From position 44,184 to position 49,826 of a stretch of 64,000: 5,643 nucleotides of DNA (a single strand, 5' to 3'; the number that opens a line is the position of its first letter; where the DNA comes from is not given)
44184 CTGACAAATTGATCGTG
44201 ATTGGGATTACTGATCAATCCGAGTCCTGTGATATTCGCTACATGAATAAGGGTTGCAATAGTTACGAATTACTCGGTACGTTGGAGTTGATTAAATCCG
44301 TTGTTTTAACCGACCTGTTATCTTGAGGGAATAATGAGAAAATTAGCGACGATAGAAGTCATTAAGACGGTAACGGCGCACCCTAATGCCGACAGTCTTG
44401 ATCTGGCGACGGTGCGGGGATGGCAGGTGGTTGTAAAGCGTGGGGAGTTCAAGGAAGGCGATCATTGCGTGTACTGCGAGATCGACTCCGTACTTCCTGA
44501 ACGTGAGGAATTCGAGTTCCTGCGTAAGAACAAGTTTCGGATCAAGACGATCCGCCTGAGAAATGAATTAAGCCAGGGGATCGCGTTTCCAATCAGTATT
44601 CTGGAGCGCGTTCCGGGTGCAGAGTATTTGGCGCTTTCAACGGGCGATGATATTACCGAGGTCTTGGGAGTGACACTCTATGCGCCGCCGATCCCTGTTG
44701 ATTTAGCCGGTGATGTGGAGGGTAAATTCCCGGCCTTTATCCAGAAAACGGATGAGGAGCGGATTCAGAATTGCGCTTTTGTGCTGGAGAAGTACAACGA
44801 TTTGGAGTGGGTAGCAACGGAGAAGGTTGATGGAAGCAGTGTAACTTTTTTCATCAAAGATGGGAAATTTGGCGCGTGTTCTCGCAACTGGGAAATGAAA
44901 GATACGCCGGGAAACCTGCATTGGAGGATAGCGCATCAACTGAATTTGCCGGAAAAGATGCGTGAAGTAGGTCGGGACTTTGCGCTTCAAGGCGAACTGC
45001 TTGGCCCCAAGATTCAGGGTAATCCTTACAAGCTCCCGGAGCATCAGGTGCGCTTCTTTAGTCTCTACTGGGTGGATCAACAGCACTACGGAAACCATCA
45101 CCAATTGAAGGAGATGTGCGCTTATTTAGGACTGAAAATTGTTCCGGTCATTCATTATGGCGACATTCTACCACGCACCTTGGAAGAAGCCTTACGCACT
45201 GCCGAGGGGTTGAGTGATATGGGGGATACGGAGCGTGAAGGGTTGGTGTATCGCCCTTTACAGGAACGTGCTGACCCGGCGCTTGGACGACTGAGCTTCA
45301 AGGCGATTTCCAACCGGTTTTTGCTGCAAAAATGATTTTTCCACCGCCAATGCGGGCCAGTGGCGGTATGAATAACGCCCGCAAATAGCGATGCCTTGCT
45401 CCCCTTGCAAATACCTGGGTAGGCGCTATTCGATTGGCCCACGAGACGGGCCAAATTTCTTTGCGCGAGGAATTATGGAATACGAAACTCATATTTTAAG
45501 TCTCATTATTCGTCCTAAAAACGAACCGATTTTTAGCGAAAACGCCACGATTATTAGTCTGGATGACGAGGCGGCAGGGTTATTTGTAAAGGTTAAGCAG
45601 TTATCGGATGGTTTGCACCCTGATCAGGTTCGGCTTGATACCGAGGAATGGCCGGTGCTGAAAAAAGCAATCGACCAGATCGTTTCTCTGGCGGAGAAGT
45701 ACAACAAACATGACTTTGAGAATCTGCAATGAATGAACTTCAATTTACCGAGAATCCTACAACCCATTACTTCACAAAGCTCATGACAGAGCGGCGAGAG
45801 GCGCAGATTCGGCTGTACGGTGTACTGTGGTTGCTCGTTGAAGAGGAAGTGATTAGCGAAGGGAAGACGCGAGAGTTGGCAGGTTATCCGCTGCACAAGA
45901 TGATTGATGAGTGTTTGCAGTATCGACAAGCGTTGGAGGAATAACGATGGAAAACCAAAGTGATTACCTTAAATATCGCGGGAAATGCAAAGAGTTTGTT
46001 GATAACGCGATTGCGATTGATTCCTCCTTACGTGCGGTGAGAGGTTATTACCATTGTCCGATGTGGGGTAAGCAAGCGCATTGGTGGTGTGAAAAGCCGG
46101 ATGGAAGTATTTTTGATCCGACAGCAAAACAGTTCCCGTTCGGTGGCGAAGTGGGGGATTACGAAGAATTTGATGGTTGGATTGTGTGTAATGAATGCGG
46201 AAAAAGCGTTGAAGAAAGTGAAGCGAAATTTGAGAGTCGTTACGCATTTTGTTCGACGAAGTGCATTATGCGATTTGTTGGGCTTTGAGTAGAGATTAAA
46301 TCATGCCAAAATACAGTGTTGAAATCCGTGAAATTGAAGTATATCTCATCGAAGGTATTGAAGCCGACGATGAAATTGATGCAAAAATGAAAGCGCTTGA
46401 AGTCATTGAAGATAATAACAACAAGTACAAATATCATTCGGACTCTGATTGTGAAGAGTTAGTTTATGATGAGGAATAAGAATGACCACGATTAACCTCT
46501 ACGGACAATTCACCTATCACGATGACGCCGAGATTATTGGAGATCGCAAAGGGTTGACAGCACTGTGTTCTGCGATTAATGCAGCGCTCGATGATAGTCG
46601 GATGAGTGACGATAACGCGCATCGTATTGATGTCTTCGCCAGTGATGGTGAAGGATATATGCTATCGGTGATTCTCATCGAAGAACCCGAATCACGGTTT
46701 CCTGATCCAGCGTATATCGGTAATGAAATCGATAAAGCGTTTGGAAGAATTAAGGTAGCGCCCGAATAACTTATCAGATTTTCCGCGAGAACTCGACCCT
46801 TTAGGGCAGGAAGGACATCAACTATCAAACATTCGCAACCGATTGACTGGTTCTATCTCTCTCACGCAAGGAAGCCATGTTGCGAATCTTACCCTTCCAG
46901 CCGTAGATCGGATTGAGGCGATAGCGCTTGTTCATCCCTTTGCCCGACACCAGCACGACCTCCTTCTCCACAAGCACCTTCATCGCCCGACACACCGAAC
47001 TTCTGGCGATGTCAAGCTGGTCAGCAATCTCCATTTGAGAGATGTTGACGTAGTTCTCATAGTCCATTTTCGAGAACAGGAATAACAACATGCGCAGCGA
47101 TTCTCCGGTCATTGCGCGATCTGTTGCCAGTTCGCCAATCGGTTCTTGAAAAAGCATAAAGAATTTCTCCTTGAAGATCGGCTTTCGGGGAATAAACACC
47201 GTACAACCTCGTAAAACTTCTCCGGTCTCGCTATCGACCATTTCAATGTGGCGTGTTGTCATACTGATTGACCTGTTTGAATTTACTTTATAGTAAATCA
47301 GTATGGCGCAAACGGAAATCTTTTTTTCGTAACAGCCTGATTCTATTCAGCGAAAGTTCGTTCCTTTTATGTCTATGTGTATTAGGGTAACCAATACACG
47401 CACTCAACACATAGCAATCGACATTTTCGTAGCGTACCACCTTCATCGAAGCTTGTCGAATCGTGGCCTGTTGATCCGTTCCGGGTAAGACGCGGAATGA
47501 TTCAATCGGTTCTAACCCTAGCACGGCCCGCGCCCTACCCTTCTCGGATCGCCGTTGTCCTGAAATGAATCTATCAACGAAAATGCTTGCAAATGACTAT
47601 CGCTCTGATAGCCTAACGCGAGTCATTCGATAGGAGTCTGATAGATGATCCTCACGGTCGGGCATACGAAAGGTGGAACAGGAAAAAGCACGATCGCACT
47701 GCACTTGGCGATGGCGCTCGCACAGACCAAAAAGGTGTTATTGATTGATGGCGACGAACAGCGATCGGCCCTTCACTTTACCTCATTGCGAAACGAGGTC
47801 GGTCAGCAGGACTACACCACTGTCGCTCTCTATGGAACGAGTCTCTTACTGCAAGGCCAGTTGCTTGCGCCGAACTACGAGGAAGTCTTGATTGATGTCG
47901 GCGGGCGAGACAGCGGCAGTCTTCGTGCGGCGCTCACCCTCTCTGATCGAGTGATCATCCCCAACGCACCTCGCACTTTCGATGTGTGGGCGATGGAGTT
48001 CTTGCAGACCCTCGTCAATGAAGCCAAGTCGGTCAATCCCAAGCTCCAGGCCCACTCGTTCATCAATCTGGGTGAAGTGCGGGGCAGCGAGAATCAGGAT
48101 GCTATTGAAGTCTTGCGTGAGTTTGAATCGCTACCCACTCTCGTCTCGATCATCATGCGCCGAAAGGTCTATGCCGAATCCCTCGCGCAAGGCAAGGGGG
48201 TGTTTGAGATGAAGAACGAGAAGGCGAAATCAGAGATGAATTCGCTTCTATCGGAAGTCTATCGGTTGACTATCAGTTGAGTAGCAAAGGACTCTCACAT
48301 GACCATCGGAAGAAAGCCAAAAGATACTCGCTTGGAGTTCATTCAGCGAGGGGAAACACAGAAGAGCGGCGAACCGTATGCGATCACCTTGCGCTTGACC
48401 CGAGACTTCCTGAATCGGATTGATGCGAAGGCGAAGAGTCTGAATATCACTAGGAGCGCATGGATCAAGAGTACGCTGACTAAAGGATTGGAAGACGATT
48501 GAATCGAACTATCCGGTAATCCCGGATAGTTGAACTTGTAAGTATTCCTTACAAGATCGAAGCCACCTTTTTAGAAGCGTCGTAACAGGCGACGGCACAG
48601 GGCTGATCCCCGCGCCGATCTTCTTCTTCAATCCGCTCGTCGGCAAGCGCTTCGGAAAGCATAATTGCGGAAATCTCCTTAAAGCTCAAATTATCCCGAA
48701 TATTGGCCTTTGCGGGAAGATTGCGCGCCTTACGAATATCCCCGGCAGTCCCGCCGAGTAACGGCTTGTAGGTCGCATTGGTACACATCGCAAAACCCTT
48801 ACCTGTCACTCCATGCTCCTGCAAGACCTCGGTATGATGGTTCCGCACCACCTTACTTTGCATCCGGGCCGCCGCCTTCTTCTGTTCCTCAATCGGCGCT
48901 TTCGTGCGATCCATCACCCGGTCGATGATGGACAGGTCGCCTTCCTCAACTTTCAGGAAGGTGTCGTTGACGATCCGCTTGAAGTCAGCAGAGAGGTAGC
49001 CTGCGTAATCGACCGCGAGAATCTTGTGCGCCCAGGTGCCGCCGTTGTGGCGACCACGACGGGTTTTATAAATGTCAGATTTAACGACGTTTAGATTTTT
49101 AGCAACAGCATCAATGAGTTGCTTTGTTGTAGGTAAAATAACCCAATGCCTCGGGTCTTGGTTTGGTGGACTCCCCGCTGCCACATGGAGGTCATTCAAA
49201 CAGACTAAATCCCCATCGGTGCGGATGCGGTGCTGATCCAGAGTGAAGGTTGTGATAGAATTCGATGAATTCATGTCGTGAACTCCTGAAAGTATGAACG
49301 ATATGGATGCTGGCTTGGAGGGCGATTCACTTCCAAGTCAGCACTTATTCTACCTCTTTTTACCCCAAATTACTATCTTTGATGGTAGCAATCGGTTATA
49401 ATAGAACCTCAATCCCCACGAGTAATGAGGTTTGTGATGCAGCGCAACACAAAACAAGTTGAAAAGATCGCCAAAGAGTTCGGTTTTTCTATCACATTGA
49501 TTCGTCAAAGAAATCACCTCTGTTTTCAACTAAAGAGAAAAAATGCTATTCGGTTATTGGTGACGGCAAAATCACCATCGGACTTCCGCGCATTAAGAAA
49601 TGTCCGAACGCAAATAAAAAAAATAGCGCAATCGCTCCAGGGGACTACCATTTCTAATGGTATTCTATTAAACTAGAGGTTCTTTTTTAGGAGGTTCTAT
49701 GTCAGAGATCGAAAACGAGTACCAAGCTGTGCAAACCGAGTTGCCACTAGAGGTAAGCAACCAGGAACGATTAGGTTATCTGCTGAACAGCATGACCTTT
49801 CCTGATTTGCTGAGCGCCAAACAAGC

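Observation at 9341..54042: Dispersed 17-bp near-palindrome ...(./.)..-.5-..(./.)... built into at least 13 intergenic promoters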

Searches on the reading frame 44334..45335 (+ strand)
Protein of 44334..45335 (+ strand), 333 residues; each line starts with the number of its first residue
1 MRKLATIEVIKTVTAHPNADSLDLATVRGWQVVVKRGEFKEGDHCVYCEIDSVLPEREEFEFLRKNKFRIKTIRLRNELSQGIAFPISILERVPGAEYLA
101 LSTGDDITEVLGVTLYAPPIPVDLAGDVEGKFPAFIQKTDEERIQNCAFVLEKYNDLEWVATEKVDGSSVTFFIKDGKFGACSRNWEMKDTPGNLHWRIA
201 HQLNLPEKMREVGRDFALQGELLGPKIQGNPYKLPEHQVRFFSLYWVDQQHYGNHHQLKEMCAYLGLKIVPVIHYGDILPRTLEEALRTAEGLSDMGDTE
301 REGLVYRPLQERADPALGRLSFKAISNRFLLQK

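Call 7: search_protein_families(library=phrogs, proteins=[window:44334-45335:+])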
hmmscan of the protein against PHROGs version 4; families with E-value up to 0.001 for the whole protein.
window:44334-45335:+ (333 aa): 2 families
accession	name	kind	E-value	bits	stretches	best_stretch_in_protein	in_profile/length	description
phrog_968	-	DNA, RNA and nucleotide metabolism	4.1e-75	254.2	1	1-332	7-391/398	RNA ligase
phrog_548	-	DNA, RNA and nucleotide metabolism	9.4e-17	62.2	1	132-329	6-233/341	RNA ligase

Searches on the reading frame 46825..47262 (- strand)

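Call 56: search_protein_families(library=phrogs, proteins=[window:46825-47262:-])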
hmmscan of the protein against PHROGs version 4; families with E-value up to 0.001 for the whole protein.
window:46825-47262:- (145 aa): 2 families
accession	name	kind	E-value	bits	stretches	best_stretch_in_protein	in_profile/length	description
phrog_270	-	DNA, RNA and nucleotide metabolism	4.1e-05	24.1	1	42-120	39-119/383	replication initiation protein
phrog_1123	-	unknown function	5.3e-05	24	1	74-114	47-87/112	-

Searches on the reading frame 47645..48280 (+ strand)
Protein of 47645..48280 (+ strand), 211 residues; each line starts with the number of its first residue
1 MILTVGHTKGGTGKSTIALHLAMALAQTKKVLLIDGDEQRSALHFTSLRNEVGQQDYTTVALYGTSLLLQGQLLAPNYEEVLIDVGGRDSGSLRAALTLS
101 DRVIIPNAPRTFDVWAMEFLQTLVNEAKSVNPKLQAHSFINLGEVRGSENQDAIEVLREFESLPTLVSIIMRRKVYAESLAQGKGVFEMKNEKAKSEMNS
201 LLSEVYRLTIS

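Call 7: search_protein_families(library=phrogs, proteins=[window:47645-48280:+])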
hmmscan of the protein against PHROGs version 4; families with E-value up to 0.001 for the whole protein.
window:47645-48280:+ (211 aa): 1 family
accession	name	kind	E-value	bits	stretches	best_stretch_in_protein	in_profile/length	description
phrog_164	-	DNA, RNA and nucleotide metabolism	9.9e-40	138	1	1-207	225-471/500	ParA-like partition protein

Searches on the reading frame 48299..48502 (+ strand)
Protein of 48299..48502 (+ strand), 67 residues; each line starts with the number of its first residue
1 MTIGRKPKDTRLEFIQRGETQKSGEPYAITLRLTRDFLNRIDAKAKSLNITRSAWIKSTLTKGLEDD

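Call 7: search_protein_families(library=phrogs, proteins=[window:48299-48502:+])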
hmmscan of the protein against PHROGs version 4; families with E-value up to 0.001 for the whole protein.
window:48299-48502:+ (67 aa): 0 families

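Call 17: search_protein_families(library=pfam, max_evalue=0.01, proteins=[window:48299-48502:+])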
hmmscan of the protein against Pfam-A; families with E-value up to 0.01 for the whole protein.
window:48299-48502:+ (67 aa): 2 families
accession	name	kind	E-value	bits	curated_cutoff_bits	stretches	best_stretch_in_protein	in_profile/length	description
PF19807.5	DUF6290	-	0.0037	17.9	27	1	29-67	4-42/72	Family of unknown function (DUF6290)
PF12441.14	CopG_antitoxin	-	0.0047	18.1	28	1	28-62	44-78/79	CopG antitoxin of type II toxin-antitoxin system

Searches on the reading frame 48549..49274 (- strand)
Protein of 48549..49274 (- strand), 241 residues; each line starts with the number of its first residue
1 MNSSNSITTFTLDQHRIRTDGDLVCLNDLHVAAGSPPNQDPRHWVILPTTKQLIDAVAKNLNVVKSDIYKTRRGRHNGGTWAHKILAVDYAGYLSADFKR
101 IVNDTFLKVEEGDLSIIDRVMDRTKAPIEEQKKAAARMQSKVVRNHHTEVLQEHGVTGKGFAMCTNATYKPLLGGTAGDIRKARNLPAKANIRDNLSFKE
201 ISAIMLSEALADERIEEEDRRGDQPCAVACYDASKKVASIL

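Call 7: search_protein_families(library=phrogs, proteins=[window:48549-49274:-])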
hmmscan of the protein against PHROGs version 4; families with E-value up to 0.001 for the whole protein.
window:48549-49274:- (241 aa): 9 families
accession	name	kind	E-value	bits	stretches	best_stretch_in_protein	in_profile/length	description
phrog_129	-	transcription regulation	7.6e-29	102.4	1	7-154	3-166/273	transcriptional regulator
phrog_2812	-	unknown function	4.6e-19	70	1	14-140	9-139/288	-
phrog_1136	-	unknown function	3.5e-09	37.7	1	8-103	5-97/244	-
phrog_18199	-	unknown function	1.7e-08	35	1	11-64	6-60/68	-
phrog_8036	-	unknown function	8.8e-07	29.5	1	128-240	136-249/290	-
phrog_2657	-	transcription regulation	1.2e-06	29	1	130-216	114-207/243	transcriptional regulator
phrog_6095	-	lysis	2.6e-06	28.3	1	48-108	51-108/217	amidase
phrog_15286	-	unknown function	4.3e-05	23.7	1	130-222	138-230/274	-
phrog_10441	-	unknown function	0.00019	22.8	1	71-143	10-84/126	-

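Call 17: search_protein_families(library=pfam, max_evalue=0.01, proteins=[window:48549-49274:-])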
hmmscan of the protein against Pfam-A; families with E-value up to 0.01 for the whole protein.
window:48549-49274:- (241 aa): 1 family
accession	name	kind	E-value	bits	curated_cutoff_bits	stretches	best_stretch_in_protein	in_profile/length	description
PF04383.19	KilA-N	-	1.5e-14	54.2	23.8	1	16-109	9-104/107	KilA-N domain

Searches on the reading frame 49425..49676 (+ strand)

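Call 56: search_protein_families(library=phrogs, proteins=[window:49425-49676:+])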
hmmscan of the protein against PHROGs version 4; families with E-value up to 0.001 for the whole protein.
window:49425-49676:+ (83 aa): 2 families
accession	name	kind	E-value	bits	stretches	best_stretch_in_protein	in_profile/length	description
phrog_2053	-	unknown function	1.5e-07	32.2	1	4-67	4-64/72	-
phrog_2089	-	unknown function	7.1e-05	23.6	1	5-66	28-87/107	-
